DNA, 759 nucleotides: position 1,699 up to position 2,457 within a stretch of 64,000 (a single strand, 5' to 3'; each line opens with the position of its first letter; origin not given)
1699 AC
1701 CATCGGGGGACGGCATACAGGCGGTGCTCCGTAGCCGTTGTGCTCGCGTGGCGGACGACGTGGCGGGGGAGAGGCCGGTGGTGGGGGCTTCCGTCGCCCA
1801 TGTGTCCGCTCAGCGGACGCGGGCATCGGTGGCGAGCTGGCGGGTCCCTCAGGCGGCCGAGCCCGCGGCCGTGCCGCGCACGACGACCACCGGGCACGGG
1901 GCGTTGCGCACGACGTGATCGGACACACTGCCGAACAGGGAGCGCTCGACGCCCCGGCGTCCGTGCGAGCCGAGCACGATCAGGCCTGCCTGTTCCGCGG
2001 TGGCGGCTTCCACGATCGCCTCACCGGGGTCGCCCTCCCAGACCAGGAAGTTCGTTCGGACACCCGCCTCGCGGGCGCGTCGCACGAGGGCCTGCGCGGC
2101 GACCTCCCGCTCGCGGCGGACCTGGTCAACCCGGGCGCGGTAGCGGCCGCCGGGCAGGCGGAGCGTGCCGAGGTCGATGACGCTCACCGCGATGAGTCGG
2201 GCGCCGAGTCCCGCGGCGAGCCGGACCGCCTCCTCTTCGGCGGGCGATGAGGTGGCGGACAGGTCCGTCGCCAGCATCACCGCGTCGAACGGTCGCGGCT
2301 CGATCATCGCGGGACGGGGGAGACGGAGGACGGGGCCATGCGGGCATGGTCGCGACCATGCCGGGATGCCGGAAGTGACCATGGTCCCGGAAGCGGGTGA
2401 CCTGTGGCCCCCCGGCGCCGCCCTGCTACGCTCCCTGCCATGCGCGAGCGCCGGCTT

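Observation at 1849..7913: Heme-GAF DosS/DosR-like gas sensor linked to an ArsR-DsrE-TusA-DsrE-TusA-SQR sulfur-relay operon, flanked by two USPs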

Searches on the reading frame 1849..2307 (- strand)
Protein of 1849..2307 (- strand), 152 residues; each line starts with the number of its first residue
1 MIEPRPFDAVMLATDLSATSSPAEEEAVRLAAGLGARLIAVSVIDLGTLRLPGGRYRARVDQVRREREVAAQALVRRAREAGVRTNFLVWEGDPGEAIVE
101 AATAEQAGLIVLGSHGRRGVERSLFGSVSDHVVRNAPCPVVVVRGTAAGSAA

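Call 4: search_protein_families(library=pfam, proteins=[window:1849-2307:-], max_evalue=0.01)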
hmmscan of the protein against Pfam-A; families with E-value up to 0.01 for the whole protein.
window:1849-2307:- (152 aa): 1 family
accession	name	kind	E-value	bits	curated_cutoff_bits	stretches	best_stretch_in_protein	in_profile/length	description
PF00582.32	Usp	-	3.1e-33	115.7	24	1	7-144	2-141/141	Universal stress protein family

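Call 5: search_protein_families(library=ncbifam, proteins=[window:1849-2307:-], max_evalue=0.01)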
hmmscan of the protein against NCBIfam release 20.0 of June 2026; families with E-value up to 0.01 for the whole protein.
window:1849-2307:- (152 aa): 3 families
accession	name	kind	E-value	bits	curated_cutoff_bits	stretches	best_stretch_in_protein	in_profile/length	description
NF011581.0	PRK15005.1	equivalog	1.1e-08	35.4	166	1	60-144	61-144/144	universal stress protein UspF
NF008380.0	PRK11175.1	equivalog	1.1e-08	34.4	227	1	11-145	8-147/313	universal stress protein UspE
NF012000.0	PRK15456.1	equivalog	0.0052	16.8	189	1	62-144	61-142/142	universal stress protein UspG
